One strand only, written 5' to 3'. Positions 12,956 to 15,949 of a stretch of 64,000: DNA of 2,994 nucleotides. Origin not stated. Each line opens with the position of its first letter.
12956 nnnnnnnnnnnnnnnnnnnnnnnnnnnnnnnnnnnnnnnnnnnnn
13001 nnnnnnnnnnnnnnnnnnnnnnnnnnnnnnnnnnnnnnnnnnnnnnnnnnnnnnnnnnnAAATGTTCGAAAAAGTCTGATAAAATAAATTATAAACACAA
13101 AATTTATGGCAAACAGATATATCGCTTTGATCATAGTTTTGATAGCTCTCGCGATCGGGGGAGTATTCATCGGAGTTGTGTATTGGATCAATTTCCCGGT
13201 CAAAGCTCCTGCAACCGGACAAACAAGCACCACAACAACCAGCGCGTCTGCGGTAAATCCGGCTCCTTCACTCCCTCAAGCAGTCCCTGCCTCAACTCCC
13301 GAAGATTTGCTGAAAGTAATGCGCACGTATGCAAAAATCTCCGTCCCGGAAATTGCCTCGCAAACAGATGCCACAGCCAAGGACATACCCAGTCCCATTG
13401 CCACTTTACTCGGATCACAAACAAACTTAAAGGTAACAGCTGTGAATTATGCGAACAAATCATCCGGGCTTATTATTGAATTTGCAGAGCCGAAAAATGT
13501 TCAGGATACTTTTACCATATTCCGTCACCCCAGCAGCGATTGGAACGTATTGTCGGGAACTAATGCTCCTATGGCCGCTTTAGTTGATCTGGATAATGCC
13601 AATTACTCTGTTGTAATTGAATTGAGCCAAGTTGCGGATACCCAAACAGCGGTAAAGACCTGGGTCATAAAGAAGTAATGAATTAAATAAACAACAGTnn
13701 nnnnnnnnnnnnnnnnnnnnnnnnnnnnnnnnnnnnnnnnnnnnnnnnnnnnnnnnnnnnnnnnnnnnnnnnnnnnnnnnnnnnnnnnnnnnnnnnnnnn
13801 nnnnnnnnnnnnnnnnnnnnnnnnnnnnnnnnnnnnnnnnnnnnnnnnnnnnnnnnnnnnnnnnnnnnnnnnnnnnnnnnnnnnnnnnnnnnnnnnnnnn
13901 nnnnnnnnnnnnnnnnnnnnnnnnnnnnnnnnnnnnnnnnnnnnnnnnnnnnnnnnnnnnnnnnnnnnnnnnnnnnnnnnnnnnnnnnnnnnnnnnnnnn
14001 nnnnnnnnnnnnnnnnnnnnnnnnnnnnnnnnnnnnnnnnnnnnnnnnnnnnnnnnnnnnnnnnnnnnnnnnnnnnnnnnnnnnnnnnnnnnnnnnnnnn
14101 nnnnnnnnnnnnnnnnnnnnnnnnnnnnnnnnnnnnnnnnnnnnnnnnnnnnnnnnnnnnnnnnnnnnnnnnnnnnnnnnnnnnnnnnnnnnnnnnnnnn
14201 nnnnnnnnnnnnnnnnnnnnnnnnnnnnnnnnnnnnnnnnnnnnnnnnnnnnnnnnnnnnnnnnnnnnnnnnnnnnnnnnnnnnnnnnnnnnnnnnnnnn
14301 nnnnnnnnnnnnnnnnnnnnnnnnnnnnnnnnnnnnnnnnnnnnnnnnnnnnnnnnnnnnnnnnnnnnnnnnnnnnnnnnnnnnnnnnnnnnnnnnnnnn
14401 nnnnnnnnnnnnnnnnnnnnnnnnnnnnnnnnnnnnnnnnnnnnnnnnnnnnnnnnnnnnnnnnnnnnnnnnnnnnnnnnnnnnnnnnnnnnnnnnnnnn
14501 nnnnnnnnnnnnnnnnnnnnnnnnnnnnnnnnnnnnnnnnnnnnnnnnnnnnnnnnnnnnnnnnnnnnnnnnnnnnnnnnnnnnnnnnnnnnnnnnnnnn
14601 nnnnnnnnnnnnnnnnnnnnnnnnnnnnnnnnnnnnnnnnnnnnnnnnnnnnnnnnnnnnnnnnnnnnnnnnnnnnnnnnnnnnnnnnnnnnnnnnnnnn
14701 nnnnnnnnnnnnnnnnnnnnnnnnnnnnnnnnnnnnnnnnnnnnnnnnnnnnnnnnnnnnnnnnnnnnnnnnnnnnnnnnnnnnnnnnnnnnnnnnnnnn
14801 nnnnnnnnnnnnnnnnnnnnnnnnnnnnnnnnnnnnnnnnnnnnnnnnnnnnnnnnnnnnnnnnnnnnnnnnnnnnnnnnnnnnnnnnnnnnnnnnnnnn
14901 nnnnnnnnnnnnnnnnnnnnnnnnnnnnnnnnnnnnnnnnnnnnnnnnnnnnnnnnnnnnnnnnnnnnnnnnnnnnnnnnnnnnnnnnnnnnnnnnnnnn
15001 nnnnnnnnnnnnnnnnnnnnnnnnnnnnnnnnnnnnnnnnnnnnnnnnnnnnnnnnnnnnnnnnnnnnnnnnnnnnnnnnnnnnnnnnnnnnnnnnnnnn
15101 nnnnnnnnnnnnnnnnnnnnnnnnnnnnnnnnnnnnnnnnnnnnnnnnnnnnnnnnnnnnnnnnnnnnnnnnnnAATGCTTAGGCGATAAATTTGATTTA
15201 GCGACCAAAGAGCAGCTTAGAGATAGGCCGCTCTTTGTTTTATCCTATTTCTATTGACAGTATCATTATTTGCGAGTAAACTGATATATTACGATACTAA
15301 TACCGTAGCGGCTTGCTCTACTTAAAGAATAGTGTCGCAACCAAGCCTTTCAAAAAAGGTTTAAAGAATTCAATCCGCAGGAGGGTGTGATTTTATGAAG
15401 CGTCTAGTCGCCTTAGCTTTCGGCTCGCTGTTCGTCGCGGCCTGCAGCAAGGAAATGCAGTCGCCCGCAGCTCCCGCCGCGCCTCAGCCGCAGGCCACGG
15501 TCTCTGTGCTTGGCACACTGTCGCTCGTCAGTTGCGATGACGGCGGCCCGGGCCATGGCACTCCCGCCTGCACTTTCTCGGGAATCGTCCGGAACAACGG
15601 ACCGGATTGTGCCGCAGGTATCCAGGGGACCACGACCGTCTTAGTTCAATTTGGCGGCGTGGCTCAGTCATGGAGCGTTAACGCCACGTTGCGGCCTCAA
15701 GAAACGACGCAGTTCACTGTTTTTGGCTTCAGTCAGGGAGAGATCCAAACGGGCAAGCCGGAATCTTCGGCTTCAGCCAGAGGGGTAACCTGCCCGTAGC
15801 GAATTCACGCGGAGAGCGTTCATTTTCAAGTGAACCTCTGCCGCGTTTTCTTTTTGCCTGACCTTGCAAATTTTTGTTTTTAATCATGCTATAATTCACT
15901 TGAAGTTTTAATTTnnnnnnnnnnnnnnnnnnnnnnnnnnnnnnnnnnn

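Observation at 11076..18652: Three tandem modules of a small anchored membrane protein plus a large secreted SYYSQ-repeat / Fn3 / DUF11 protein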

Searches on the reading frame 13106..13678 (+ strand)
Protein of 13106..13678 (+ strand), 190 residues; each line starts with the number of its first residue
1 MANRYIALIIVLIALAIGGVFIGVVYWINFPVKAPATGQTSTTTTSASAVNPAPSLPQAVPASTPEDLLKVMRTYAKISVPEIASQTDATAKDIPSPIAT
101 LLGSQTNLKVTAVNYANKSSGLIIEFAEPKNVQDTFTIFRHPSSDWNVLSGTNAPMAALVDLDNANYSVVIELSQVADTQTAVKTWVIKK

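Call 3: search_protein_families(library=pfam, proteins=[window:13106-13678:+], max_evalue=1)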
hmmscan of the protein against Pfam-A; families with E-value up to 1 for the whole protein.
window:13106-13678:+ (190 aa): 0 families

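Call 4: search_protein_families(library=ncbifam, proteins=[window:13106-13678:+], max_evalue=1)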
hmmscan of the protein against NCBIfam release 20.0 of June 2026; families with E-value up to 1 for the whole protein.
window:13106-13678:+ (190 aa): 0 families

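Call 33: find_homologous_proteins(query=window:13106-13678:+, max_evalue=0.01)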
Query window:13106-13678:+ (190 aa): 1 proteins with E <= 0.01 among 401 candidates.
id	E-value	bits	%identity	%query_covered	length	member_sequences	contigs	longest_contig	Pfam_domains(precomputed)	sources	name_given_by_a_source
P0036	2.4e-114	397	100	100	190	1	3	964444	-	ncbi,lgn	ncbi:MAG: hypothetical protein WDN47_00440 [Candidatus Doudnabacteria bacterium]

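Call 43: search_protein_representatives(alignment_id=A3)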
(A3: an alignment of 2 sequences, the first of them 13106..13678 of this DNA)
Query: 2 sequences, 197 profile positions. Proteins with E-value up to 0.001 (for the whole library): 181; up to 1e-10: 17; up to 1e-30: 2. The best 150 are listed.
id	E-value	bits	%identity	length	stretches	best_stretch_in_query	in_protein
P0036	2.4e-95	334.5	-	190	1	4-197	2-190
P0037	5.4e-93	326.8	-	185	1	1-197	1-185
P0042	1.1e-16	77.8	-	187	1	2-197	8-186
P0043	1.3e-14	71.1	-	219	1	8-195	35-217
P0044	9.3e-14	68.2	-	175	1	56-197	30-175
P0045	1.0e-13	68.1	-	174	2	76-196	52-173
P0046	3.1e-13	66.5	-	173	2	76-196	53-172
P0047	6.8e-13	65.4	-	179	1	12-197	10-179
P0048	8.7e-13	65.1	-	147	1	66-197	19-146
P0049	3.9e-12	62.9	-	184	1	13-195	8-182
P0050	6.1e-12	62.3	-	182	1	11-195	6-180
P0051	9.1e-12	61.7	-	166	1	87-196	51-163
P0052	1.2e-11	61.3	-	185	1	59-195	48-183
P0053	2.2e-11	60.5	-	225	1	11-197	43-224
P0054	2.2e-11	60.5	-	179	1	62-197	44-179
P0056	6.1e-11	59.0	-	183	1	4-193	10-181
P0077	8.4e-09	52.0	-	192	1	5-197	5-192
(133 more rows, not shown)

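Call 52: find_encoding_contigs(protein=P0054, flank=5000)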
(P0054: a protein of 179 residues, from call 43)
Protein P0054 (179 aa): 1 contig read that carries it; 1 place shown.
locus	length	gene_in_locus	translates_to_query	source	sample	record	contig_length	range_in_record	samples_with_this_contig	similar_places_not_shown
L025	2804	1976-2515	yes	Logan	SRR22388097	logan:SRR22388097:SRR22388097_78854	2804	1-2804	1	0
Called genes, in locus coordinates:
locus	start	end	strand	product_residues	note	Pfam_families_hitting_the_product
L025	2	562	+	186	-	?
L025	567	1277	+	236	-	PF13098:Thioredoxin_2, PF13462:Thioredoxin_4, PF01323:DSBA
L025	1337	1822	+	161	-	-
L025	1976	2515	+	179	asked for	-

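Call 53: find_encoding_contigs(protein=P0042, flank=5000)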
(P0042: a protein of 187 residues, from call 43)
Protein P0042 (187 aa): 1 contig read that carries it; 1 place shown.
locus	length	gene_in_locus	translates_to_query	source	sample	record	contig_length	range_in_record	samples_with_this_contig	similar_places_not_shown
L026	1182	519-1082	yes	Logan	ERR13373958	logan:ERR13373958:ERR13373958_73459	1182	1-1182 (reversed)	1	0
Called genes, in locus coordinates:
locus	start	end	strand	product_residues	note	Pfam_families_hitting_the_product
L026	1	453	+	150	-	?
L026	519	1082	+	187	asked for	-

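Call 56: find_encoding_contigs(protein=P0043, flank=6000, max_places=3)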
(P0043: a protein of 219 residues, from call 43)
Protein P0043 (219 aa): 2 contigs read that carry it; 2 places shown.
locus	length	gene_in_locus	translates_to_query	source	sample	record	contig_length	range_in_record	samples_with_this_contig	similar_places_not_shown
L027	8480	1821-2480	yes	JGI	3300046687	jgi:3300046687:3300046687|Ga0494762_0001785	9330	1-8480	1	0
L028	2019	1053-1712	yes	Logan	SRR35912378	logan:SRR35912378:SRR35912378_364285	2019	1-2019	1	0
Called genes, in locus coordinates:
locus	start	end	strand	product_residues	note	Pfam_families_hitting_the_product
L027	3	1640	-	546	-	?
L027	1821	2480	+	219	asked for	-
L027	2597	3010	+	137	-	-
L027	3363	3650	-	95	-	-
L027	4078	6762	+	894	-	-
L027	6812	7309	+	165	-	PF27226:AF_1845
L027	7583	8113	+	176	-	PF20803:PaaX_M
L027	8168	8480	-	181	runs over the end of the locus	-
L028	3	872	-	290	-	?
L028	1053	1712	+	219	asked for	-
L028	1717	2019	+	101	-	?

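Call 57: find_encoding_contigs(protein=P0047, flank=6000, max_places=3)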
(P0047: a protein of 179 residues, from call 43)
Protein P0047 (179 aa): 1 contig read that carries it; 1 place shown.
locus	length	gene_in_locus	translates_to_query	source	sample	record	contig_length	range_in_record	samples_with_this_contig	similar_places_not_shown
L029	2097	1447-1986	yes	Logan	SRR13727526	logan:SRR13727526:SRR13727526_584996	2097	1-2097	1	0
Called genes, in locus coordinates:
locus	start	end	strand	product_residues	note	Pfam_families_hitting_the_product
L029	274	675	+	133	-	-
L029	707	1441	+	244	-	PF13098:Thioredoxin_2, PF13462:Thioredoxin_4, PF01323:DSBA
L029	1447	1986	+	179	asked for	-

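Call 58: find_encoding_contigs(protein=P0049, flank=6000, max_places=3)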
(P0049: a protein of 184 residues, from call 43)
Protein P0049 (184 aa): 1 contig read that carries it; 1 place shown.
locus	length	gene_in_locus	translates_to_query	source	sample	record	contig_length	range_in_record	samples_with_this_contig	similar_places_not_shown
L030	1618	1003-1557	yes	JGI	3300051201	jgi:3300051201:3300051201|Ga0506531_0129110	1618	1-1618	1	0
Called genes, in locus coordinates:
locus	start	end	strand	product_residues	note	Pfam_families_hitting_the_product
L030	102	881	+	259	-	PF13505:OMP_b-brl (faint)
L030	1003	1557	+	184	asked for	-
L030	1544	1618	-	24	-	?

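Call 65: search_protein_families(library=pfam, proteins=[L027:6812-7309:+, L025:1337-1822:+, L029:274-675:+], max_evalue=0.1)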
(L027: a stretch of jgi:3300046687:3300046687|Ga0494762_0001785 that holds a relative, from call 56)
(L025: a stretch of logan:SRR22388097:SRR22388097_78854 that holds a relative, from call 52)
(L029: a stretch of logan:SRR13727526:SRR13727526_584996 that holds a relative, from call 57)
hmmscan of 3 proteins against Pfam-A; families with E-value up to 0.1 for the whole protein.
L027:6812-7309:+ (165 aa): 0 families

L025:1337-1822:+ (161 aa): 0 families

L029:274-675:+ (133 aa): 3 families
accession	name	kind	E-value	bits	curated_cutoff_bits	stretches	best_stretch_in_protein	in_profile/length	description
PF13473.12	Cupredoxin_1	-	0.00011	22.6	27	1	18-128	5-101/104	Cupredoxin-like domain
PF03831.20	YjdM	-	0.0026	18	23.2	1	37-68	6-37/69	PhnA domain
PF14221.11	DUF4330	-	0.016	15.7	27.6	1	10-72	20-83/167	Domain of unknown function (DUF4330)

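Call 84: find_encoding_contigs(protein=P0050, flank=6000, max_places=2)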
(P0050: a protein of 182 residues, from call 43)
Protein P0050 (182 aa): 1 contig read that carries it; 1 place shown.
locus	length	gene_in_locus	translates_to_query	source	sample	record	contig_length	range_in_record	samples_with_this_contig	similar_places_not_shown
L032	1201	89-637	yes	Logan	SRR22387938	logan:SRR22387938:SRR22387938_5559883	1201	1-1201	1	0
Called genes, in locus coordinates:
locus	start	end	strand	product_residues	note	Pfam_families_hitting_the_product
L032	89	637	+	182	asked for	-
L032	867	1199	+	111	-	?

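Call 85: find_encoding_contigs(protein=P0053, flank=6000, max_places=2)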
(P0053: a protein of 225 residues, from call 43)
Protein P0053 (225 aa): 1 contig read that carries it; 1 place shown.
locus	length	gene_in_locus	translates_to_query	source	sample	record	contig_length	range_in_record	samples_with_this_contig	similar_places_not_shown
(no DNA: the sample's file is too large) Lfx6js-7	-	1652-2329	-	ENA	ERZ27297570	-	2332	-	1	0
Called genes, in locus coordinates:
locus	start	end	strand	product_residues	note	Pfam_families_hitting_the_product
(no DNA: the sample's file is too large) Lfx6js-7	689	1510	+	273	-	PF13650:Asp_protease_2, PF13975:gag-asp_proteas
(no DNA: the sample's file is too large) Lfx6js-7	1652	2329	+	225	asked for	-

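Call 89: search_protein_families(library=phrogs, proteins=[window:13106-13678:+], max_evalue=0.01)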
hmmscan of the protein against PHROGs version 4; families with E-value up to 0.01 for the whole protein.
window:13106-13678:+ (190 aa): 0 families

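Call 95: find_encoding_contigs(protein=P0056, flank=6000, max_places=2)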
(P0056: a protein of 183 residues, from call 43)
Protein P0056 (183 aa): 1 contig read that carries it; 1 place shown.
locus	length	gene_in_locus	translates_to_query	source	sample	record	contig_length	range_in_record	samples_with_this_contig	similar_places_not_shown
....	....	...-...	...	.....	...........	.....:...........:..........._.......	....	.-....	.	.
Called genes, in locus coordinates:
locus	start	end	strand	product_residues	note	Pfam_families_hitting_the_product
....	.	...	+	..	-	?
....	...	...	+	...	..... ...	-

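Call 96: find_encoding_contigs(protein=P0077, flank=6000, max_places=2)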
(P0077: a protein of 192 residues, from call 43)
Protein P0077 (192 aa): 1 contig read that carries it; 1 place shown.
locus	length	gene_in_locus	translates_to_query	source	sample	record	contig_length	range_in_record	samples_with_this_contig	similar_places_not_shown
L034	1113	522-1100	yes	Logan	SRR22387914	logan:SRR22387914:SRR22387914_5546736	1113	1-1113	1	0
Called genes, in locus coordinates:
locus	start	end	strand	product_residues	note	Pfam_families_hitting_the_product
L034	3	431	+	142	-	?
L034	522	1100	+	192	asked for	-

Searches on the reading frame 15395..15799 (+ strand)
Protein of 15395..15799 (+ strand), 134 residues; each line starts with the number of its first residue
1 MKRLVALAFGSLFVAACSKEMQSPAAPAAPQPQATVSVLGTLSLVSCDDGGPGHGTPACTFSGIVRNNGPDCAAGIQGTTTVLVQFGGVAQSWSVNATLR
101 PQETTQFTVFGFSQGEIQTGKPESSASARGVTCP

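Call 3: search_protein_families(library=pfam, proteins=[window:15395-15799:+], max_evalue=1)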
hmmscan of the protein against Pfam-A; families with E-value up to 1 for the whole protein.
window:15395-15799:+ (134 aa): 0 families

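Call 4: search_protein_families(library=ncbifam, proteins=[window:15395-15799:+], max_evalue=1)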
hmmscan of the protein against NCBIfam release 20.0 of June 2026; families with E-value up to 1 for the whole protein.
window:15395-15799:+ (134 aa): 2 families
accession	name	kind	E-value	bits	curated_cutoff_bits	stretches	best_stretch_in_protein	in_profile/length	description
NF050142.1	PG1828_fam_lipo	equivalog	0.035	14.8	50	0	1-23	1-25/59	PG1828 family lipoprotein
TIGR04360.1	other_trbK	hypoth_equivalog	0.052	13.9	33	1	3-49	2-49/73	putative entry exclusion protein TrbK-alt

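Call 89: search_protein_families(library=phrogs, proteins=[window:15395-15799:+], max_evalue=0.01)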
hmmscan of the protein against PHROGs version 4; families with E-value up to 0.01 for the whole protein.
window:15395-15799:+ (134 aa): 0 families
